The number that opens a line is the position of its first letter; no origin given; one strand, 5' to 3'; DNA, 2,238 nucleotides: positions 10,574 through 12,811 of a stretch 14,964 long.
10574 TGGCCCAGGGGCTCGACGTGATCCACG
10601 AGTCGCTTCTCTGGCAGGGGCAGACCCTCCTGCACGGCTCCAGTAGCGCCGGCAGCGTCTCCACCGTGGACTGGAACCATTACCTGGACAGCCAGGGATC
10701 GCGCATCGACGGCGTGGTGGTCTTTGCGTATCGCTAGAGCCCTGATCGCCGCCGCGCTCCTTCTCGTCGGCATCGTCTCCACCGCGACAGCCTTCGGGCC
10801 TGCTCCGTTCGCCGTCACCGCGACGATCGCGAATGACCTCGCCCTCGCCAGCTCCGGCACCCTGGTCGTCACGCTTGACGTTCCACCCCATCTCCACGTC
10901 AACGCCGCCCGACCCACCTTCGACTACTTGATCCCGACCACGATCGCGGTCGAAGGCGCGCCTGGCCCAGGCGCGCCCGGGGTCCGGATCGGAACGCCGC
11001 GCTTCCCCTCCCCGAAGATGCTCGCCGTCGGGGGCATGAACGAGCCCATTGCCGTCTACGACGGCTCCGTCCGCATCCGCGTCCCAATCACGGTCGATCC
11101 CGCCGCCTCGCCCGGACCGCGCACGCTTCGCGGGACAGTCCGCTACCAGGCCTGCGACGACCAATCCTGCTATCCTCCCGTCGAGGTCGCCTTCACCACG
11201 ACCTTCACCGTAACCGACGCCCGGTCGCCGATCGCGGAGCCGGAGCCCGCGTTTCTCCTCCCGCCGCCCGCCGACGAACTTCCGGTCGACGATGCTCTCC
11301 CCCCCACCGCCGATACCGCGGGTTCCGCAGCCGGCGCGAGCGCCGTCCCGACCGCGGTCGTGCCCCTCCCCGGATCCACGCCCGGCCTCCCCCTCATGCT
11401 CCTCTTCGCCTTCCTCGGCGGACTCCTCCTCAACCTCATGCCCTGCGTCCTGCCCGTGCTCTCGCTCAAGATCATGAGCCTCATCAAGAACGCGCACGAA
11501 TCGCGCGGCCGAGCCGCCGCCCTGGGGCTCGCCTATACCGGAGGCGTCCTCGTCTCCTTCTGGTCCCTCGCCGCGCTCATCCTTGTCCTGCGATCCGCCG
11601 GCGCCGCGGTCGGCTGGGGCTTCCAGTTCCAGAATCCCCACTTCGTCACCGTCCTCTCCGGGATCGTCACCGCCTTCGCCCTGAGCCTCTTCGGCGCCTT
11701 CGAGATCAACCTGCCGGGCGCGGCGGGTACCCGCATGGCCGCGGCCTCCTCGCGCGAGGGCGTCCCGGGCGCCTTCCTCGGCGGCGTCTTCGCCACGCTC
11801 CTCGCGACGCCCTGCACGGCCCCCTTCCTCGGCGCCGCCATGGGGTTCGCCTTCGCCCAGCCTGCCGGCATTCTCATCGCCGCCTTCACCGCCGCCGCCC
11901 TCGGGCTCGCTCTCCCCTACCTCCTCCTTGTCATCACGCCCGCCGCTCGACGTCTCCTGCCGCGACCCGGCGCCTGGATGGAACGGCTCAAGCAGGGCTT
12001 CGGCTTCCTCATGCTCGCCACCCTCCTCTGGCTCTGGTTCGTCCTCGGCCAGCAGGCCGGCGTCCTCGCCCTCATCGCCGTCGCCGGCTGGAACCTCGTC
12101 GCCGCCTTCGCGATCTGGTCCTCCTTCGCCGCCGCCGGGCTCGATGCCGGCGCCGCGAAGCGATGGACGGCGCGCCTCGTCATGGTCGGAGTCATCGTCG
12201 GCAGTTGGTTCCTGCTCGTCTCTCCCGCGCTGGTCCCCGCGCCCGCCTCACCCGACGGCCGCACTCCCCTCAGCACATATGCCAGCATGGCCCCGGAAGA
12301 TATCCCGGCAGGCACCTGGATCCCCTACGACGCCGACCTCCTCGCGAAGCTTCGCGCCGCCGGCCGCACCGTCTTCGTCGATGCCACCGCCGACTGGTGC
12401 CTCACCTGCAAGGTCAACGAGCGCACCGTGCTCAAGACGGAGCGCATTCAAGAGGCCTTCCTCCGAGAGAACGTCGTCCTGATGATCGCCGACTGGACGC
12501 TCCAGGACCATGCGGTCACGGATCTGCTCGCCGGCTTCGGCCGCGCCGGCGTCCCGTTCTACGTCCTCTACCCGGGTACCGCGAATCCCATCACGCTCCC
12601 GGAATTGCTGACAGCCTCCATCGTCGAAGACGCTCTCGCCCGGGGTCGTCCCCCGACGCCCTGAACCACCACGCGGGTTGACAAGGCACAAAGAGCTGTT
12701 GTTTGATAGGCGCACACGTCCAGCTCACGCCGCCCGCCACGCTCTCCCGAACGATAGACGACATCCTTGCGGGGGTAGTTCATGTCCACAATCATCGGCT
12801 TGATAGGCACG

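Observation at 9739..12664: Overlapping gene pair: membrane-anchored single-Cys periplasmic hypothetical protein + DsbD (possible redox-protected cysteine hydrolase module)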

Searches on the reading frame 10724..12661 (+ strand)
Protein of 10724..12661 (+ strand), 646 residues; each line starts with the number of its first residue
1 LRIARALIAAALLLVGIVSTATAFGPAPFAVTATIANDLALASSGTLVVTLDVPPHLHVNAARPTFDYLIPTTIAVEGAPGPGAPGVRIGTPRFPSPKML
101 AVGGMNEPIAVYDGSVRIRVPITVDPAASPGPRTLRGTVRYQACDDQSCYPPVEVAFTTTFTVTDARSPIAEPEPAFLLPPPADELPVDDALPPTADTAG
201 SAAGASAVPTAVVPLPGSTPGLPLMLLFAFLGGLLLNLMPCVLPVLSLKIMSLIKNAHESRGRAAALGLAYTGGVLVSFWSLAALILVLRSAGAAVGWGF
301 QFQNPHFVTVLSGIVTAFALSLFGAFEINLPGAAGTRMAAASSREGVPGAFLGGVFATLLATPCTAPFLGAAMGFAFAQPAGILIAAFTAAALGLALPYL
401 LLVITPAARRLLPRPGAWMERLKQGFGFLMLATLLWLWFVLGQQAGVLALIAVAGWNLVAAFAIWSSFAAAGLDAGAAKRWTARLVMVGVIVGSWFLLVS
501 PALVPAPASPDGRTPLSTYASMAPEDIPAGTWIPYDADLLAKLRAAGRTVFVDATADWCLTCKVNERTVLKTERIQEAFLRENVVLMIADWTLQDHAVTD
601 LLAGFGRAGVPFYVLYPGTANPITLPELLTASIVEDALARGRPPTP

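Call 6: search_protein_families(library=pfam, proteins=[window:10724-12661:+], max_evalue=1)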
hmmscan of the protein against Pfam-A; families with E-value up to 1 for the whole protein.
window:10724-12661:+ (646 aa): 5 families
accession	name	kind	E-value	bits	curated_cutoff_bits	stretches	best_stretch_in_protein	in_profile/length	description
PF02683.22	DsbD_TM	-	3.2e-29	102.3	27.1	1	225-437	3-214/219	Cytochrome C biogenesis protein transmembrane domain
PF13899.12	Thioredoxin_7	-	1.5e-16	60.7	27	1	535-617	6-82/83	Thioredoxin-like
PF11412.14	DsbD_N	-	7.2e-10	39.4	25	1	85-157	47-115/119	Thiol:disulfide interchange protein DsbD, N-terminal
PF13098.12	Thioredoxin_2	-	0.015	16.1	27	1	546-621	4-86/104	Thioredoxin-like domain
PF03190.21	Thioredox_DsbH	-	0.16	12.3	27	1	531-585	21-74/163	Protein of unknown function, DUF255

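Call 7: search_protein_families(library=ncbifam, proteins=[window:10724-12661:+], max_evalue=1)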
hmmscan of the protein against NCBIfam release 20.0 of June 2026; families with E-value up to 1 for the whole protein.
window:10724-12661:+ (646 aa): 3 families
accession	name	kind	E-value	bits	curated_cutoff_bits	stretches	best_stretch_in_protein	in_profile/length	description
NF001419.0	PRK00293.1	subfamily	1.3e-54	185.8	330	1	111-618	95-546/574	protein-disulfide reductase DsbD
NF045694.1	seleno_TsoB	exception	7e-29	100.3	805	2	219-454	178-408/572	rhodanese/DsbD fusion-like selenoprotein TsoB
NF040495.1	tranport_ArsG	equivalog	1e-06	28.3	200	1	225-403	6-183/225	aromatic aminobenezylarsenical efflux permease ArsG family transporter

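Call 38: search_solved_structures(query=window:10724-12661:+, max_evalue=0.001, show_alignments=3)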
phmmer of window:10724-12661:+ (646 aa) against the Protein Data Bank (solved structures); distinct sequences matched with E-value up to 0.001: 5.
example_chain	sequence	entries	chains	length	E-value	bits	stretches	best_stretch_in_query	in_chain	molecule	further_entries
7aye_B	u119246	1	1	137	3.4e-05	25.9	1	541-620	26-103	Thiol:disulfide interchange protein DsbD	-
4ip6_A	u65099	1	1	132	3.6e-05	25.8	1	541-620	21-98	Thiol:disulfide interchange protein DsbD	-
1uc7_A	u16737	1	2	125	5.4e-05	25.2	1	541-620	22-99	Thiol:disulfide interchange protein dsbD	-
2fwe_A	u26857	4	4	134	6.4e-05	25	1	541-620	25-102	Thiol:disulfide interchange protein dsbD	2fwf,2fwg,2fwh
4ip1_A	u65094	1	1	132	6.4e-05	25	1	541-620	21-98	Thiol:disulfide interchange protein DsbD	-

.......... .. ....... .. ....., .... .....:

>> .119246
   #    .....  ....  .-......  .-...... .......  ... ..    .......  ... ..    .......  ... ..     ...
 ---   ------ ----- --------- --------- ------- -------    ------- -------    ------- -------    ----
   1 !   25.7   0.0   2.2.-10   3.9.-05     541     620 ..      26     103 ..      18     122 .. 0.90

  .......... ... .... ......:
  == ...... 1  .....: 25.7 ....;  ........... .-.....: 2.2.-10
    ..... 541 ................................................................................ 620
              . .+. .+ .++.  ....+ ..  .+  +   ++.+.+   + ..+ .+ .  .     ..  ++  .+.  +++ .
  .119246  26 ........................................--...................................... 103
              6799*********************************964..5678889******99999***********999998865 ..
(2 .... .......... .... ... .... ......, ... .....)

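Call 43: find_homologous_proteins(query=window:10724-12661:+, max_evalue=1e-30)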
Query window:10724-12661:+ (646 aa): 7767 proteins with E <= 1e-30 among 8000 candidates; the best 120 are listed.
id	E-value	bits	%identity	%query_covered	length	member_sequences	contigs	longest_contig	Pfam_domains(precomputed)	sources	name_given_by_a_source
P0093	0.0e+0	1397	100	100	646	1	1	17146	PF13899.13,PF02683.23,PF11412.15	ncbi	-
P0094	3.2e-253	860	65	98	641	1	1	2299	PF13899.13,PF02683.23,PF11412.15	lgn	-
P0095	6.0e-237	807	61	96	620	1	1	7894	PF13899.13,PF02683.23,PF11412.15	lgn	-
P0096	1.6e-191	656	53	95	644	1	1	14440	PF13899.13,PF02683.23,PF11412.15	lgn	-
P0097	6.2e-161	555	54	83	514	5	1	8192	PF13899.13,PF02683.23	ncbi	-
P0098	2.5e-151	524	47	91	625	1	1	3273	PF13899.13,PF02683.23,PF11412.15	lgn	-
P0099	2.2e-145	504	49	92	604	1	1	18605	PF13899.13,PF02683.23,PF11412.15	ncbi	-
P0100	1.8e-126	442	45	92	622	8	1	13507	PF13899.13,PF02683.23,PF11412.15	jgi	jgi:thiol:disulfide interchange protein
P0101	1.1e-122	429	53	63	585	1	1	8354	PF13899.13,PF02683.23,PF11412.15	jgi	jgi:thiol:disulfide interchange protein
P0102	1.6e-121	425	41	93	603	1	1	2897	PF13899.13,PF02683.23,PF11412.15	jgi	-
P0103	1.1e-120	422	41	94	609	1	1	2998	PF13899.13,PF02683.23,PF11412.15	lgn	-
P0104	1.2e-120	422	43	91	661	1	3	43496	PF13899.13,PF02683.23,PF11412.15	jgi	jgi:thiol:disulfide interchange protein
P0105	1.7e-119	418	39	93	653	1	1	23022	PF13899.13,PF02683.23,PF11412.15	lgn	-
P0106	5.5e-118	414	44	69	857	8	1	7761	PF03190.22,PF00085.27,PF13899.13,PF02683.23,PF11412.15,PF13098.14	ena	-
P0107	1.2e-117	412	37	92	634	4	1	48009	PF03190.22,PF13899.13,PF02683.23,PF11412.15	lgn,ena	-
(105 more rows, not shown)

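Call 44: find_encoding_contigs(protein=P0096, flank=5000, max_places=2)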
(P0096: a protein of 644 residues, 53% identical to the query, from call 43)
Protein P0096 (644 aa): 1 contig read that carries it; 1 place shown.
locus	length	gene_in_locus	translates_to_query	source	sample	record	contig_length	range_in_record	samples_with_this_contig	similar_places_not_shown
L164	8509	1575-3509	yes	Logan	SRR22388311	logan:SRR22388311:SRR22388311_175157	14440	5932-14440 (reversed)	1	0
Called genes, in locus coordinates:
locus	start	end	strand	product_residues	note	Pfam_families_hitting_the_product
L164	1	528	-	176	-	?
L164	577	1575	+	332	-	PF07313:AmiA-like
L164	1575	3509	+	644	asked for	PF11412:DsbD_N, PF02683:DsbD_TM, PF13899:Thioredoxin_7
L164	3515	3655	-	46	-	-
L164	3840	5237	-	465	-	-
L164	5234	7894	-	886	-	PF14559:TPR_19 (faint), PF00515:TPR_1 (faint), PF07719:TPR_2 (faint), PF13181:TPR_8 (faint), PF13424:TPR_12 (faint), PF13428:TPR_14 (faint), PF13431:TPR_17 (faint), PF13371:TPR_9 (weak), +2 more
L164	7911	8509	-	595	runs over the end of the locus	-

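Call 45: find_encoding_contigs(protein=P0099, flank=5000, max_places=2)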
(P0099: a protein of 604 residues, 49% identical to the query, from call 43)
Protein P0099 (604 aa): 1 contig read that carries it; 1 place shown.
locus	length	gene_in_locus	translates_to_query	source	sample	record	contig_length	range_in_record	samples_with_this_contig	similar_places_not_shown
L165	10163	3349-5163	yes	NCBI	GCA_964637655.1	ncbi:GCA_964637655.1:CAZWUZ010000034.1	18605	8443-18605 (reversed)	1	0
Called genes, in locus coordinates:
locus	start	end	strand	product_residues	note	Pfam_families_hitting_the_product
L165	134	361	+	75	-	PF01106:NifU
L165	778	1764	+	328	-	PF16258:DUF4912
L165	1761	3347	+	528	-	PF03065:Glyco_hydro_57, PF09210:BE_C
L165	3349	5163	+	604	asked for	PF11412:DsbD_N, PF02683:DsbD_TM, PF13899:Thioredoxin_7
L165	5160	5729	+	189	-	PF18306:LDcluster4, PF03641:Lysine_decarbox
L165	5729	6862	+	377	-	PF00534:Glycos_transf_1, PF13692:Glyco_trans_1_4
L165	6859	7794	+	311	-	PF00535:Glycos_transf_2, PF13641:Glyco_tranf_2_3, PF13632:Glyco_trans_2_3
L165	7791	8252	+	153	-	-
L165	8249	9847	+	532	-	PF13439:Glyco_transf_4, PF13579:Glyco_trans_4_4, PF00534:Glycos_transf_1, PF13692:Glyco_trans_1_4, PF13524:Glyco_trans_1_2 (faint), PF20706:GT4-conflict (faint)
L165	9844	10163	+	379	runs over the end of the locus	PF13489:Methyltransf_23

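Call 46: find_encoding_contigs(protein=P0097, flank=5000, max_places=2)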
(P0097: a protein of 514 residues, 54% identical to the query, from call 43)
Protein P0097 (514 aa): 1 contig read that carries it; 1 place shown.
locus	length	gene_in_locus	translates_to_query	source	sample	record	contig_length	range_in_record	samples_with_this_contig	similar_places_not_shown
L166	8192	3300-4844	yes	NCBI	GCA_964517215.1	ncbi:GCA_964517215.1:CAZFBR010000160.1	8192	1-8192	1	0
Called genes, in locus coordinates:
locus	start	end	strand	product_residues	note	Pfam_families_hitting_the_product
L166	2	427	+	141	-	?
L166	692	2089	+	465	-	-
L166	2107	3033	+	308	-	PF08843:AbiEii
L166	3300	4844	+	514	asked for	PF02683:DsbD_TM, PF13899:Thioredoxin_7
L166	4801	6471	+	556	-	-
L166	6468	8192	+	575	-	?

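Call 54: find_encoding_contigs(protein=P0100, flank=4000, max_places=2)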
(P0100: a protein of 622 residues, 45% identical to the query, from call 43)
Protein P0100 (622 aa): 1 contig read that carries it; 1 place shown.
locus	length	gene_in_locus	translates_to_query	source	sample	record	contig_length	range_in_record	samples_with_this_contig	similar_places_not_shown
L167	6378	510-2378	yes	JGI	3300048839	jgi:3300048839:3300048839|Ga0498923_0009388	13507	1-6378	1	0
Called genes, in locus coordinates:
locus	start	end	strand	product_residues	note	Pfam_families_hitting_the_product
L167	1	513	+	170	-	?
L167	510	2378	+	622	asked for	PF11412:DsbD_N, PF02683:DsbD_TM, PF13899:Thioredoxin_7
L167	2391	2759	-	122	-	-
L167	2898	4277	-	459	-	PF05496:RuvB_N, PF00004:AAA, PF07728:AAA_5 (faint), PF16193:AAA_assoc_2, PF12002:MgsA_C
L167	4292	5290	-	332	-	PF00180:Iso_dh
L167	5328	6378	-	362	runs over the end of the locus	-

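Call 55: find_encoding_contigs(protein=P0104, flank=4000, max_places=2)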
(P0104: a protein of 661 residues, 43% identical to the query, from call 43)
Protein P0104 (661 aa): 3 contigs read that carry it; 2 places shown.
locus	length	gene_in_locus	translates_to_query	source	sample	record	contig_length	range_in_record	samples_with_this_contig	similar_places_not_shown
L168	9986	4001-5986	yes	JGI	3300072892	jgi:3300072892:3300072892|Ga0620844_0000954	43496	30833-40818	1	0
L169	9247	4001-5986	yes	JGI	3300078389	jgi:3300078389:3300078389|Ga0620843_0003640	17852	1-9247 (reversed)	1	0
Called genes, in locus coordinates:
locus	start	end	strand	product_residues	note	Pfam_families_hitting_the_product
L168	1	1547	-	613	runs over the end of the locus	PF01401:Peptidase_M2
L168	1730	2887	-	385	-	PF00155:Aminotran_1_2, PF01041:DegT_DnrJ_EryC1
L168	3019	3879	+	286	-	PF03190:Thioredox_DsbH, PF13899:Thioredoxin_7, PF00085:Thioredoxin (weak), PF13098:Thioredoxin_2, PF13428:TPR_14 (faint)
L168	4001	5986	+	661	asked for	PF11412:DsbD_N, PF02683:DsbD_TM, PF13899:Thioredoxin_7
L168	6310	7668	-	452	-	PF05496:RuvB_N, PF00004:AAA, PF07728:AAA_5 (weak), PF13173:AAA_14 (weak), PF16193:AAA_assoc_2, PF12002:MgsA_C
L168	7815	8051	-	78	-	-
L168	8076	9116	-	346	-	PF00180:Iso_dh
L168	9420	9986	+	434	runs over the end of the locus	PF00072:Response_reg, PF03331:LpxC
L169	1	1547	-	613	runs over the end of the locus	PF01401:Peptidase_M2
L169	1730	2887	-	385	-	PF00155:Aminotran_1_2, PF01041:DegT_DnrJ_EryC1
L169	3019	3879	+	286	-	PF03190:Thioredox_DsbH, PF13899:Thioredoxin_7, PF00085:Thioredoxin (weak), PF13098:Thioredoxin_2, PF13428:TPR_14 (faint)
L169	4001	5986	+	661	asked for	PF11412:DsbD_N, PF02683:DsbD_TM, PF13899:Thioredoxin_7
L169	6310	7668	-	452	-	PF05496:RuvB_N, PF00004:AAA, PF07728:AAA_5 (weak), PF13173:AAA_14 (weak), PF16193:AAA_assoc_2, PF12002:MgsA_C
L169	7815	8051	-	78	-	-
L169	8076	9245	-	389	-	?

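Call 60: search_solved_structures(query=A2, max_evalue=0.01, show_alignments=0)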
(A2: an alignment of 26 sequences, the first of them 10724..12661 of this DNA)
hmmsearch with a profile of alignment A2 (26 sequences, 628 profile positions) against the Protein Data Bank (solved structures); distinct sequences matched with E-value up to 0.01: 24.
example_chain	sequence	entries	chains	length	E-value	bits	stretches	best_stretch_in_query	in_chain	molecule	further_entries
4ip1_A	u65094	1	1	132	8.7e-11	44.1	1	521-603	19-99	Thiol:disulfide interchange protein DsbD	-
2fwe_A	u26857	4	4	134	1.2e-10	43.7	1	515-603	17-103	Thiol:disulfide interchange protein dsbD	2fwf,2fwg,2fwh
7aye_B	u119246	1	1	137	1.4e-10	43.4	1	522-603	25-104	Thiol:disulfide interchange protein DsbD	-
1uc7_A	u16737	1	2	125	1.5e-10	43.3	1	518-603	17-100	Thiol:disulfide interchange protein dsbD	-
4ip6_A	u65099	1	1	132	5.3e-10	41.6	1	521-603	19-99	Thiol:disulfide interchange protein DsbD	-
1vrs_D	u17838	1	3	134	9.8e-09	37.4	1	515-603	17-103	Thiol:disulfide interchange protein dsbD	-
6dnl_A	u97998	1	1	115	7.1e-07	31.2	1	527-597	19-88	Thiol:disulfide interchange protein DsbD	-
6dnu_A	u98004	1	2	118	1e-06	30.7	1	527-597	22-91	Thiol:disulfide interchange protein DsbD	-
5zpv_A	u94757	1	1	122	3.6e-06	28.9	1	509-550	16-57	Thioredoxin (H-type,TRX-H)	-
5zf2_A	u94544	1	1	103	1.1e-05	27.3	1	515-550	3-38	Thioredoxin (H-type,TRX-H)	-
2ypm_A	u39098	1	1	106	0.00013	23.7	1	525-603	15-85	LAFCA THIOREDOXIN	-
2kuc_A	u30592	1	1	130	0.00015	23.5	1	519-573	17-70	Putative disulphide-isomerase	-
6x0b_A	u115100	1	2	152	0.00034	22.4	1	521-603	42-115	Thioredoxin H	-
3ira_A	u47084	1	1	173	0.00053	21.7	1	507-606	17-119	Conserved protein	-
1wmj_A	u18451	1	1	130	0.0017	20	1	517-545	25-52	Thioredoxin H-type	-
3pfu_A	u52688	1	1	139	0.0075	17.9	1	78-170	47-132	Thiol:disulfide interchange protein dsbD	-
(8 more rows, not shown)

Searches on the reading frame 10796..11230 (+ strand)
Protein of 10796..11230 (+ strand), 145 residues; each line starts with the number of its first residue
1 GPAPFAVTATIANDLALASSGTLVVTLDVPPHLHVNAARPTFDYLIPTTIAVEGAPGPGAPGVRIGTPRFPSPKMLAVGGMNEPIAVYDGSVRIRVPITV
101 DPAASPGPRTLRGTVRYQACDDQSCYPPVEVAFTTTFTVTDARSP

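Call 58: search_solved_structures(query=window:10796-11230:+, max_evalue=10, show_alignments=3)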
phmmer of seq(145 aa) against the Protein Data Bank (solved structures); distinct sequences matched with E-value up to 10: 0.
